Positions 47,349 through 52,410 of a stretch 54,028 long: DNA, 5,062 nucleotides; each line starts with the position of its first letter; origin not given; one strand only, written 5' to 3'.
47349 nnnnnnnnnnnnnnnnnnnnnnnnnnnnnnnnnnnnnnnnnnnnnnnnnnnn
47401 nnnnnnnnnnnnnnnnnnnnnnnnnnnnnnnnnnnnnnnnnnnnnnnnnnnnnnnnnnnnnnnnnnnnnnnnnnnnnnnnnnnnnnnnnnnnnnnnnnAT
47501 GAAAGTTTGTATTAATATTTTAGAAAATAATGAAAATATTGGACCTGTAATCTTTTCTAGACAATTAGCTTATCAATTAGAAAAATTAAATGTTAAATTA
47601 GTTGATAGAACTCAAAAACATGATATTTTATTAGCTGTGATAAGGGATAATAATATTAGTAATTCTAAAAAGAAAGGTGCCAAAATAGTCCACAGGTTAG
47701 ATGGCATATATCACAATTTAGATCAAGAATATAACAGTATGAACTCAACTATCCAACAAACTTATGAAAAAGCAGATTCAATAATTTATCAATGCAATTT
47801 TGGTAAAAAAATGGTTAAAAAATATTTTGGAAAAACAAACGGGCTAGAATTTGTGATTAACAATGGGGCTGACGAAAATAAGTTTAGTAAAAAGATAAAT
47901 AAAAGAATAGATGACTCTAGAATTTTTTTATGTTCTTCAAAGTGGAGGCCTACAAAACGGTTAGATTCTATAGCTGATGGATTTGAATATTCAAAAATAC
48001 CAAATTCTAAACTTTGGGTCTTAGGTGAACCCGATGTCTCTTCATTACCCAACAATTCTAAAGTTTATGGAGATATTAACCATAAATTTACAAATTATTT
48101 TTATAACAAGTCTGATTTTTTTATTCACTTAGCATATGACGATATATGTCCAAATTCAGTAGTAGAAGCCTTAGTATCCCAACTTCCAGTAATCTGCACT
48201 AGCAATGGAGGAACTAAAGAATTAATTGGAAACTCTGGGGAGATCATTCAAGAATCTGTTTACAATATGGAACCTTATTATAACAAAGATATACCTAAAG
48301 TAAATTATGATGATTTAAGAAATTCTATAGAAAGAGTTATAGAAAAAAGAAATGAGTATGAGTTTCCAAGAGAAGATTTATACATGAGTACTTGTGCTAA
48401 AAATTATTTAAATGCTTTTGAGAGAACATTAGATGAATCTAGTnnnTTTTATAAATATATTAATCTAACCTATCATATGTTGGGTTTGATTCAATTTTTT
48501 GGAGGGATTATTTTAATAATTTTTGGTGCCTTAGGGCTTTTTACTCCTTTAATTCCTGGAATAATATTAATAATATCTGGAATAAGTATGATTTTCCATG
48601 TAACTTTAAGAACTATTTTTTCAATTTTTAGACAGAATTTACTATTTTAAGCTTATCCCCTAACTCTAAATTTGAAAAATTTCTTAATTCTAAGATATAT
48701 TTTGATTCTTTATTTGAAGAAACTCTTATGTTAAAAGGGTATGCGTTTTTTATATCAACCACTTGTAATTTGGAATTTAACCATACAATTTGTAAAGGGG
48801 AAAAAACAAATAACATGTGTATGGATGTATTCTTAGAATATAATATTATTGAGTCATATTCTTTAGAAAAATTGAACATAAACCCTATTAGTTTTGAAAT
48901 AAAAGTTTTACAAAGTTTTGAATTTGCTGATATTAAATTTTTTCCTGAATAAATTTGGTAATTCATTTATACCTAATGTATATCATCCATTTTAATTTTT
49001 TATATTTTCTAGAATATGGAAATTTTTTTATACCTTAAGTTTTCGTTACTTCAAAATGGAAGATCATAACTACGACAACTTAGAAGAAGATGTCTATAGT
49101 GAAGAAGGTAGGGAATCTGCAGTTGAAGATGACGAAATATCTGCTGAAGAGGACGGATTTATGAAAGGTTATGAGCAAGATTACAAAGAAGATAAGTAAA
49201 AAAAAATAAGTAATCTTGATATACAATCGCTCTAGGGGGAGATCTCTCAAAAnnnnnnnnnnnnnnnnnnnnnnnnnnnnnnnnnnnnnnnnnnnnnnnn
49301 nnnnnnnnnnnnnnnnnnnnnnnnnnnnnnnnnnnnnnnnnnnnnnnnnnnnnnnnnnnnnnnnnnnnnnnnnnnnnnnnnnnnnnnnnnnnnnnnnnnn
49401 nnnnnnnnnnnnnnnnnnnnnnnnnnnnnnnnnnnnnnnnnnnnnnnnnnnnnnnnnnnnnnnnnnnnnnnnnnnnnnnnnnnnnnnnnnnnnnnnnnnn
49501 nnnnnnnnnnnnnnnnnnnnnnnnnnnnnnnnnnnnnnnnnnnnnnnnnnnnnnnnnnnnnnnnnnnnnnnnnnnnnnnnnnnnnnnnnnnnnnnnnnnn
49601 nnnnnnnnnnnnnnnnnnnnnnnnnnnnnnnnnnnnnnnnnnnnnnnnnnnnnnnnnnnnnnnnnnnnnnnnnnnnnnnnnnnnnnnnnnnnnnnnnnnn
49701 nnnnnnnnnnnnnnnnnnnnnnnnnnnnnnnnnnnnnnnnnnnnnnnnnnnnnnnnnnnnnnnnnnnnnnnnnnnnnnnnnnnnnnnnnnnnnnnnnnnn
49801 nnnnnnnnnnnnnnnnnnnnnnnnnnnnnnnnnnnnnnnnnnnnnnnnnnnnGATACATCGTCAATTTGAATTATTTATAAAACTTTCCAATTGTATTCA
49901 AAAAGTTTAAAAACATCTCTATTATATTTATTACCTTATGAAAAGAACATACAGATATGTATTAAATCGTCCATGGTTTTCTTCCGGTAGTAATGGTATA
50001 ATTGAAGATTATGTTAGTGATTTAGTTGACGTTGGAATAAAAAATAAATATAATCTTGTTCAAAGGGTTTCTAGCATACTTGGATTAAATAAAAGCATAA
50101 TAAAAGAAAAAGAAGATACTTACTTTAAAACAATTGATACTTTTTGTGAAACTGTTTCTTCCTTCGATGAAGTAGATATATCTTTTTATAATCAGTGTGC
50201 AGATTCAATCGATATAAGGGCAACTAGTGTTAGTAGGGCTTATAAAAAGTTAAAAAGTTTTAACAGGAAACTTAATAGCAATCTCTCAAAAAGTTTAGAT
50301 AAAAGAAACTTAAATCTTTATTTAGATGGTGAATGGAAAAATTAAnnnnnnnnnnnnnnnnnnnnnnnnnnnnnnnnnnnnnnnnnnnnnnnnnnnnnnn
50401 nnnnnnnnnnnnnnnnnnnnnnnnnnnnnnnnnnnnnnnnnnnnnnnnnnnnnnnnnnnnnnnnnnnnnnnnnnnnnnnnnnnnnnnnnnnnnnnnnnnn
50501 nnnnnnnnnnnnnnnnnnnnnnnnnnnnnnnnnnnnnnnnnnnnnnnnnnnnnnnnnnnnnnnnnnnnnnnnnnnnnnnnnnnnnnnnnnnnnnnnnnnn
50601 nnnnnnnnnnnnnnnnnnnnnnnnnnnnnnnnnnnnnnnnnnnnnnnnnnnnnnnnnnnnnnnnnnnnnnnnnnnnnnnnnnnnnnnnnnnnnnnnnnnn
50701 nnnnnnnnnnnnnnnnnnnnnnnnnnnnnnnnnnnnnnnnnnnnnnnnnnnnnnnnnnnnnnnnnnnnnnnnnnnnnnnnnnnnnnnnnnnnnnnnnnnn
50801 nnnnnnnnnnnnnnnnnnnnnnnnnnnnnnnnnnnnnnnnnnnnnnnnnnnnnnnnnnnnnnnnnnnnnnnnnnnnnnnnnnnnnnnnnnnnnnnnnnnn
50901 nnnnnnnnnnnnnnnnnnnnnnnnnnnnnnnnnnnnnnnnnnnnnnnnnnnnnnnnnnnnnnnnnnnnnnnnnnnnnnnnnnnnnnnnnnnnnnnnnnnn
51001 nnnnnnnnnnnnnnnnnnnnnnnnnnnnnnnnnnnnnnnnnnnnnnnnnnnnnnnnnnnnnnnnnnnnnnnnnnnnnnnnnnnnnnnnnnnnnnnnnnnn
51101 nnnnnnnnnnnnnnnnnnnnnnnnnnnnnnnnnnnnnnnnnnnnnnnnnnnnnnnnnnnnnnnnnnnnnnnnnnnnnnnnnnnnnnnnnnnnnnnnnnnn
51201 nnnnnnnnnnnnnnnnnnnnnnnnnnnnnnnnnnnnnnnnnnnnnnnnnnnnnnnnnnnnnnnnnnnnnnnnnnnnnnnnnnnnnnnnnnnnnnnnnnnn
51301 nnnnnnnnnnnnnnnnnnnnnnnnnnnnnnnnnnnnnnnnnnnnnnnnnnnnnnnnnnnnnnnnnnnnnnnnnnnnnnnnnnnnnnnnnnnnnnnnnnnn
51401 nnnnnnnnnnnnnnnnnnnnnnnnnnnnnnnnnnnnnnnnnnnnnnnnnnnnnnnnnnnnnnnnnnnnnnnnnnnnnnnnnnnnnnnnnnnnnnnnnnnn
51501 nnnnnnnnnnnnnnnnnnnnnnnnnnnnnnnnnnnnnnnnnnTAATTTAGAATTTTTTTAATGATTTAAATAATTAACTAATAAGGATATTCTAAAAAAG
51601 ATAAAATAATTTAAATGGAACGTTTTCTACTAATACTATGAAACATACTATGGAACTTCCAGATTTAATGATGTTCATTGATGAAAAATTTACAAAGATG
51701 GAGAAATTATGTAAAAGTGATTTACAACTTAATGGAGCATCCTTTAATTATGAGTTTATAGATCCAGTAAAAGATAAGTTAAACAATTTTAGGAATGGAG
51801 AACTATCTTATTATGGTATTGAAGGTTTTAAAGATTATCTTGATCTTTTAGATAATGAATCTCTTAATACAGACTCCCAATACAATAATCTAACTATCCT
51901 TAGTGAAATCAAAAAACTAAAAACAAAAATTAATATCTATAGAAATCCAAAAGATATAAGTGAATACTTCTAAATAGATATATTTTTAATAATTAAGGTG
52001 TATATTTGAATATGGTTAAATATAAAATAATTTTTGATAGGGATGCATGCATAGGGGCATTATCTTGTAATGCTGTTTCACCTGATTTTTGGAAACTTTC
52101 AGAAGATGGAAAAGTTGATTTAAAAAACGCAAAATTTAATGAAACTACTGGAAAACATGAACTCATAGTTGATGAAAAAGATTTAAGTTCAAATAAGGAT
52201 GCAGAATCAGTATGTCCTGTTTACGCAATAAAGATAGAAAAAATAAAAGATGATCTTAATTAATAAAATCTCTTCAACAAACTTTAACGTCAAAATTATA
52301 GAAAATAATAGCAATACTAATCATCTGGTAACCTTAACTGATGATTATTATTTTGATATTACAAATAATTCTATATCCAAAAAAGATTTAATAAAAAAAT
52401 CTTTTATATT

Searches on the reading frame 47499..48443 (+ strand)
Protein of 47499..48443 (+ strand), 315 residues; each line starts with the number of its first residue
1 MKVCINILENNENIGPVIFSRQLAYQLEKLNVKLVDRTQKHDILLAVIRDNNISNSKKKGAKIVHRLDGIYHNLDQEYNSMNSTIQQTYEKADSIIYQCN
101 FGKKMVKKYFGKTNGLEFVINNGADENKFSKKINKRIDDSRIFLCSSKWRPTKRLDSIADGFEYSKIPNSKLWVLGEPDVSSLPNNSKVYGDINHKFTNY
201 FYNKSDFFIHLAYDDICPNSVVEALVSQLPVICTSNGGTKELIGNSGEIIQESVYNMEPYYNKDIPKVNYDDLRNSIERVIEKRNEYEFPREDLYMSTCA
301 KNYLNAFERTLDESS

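Call 52: search_protein_families(library=pfam, proteins=[window:47499-48443:+], max_evalue=0.001)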
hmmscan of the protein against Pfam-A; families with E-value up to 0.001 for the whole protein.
window:47499-48443:+ (315 aa): 2 families
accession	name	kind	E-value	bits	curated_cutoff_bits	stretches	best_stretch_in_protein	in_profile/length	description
PF00534.26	Glycos_transf_1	-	1e-09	38.6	26.4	1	129-246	4-134/172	Glycosyl transferases group 1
PF13692.12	Glyco_trans_1_4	-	6.2e-07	30.2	27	1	151-250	13-124/142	Glycosyl transferases group 1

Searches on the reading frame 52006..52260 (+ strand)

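Call 33: search_protein_families(library=pfam, proteins=[window:52006-52260:+], max_evalue=1)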
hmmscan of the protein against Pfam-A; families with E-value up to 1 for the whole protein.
seq(85 aa): 8 families
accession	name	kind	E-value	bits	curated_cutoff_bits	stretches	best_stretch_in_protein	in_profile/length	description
PF13459.11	Fer4_15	-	2.3e-10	41.5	22.4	1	8-77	1-66/66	4Fe-4S single cluster domain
PF13370.11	Fer4_13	-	2.1e-05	25.6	24.5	1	11-76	2-57/58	4Fe-4S single cluster domain of Ferredoxin I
PF20033.5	DUF6438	-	0.0024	18.6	30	1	7-61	2-51/116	Domain of unknown function (DUF6438)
PF06902.16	Fer4_19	-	0.062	13.8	24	1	6-46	6-46/64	Divergent 4Fe-4S mono-cluster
PF13237.11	Fer4_10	-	0.086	13.2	25.5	1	7-41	1-22/53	4Fe-4S dicluster domain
PF00037.32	Fer4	-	0.12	12.7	21.1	0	68-76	16-24/24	4Fe-4S binding domain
PF12797.12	Fer4_2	-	0.16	12.4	24.5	1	7-26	2-21/22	4Fe-4S binding domain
PF12837.12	Fer4_6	-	0.21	12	25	0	8-22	2-16/24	4Fe-4S binding domain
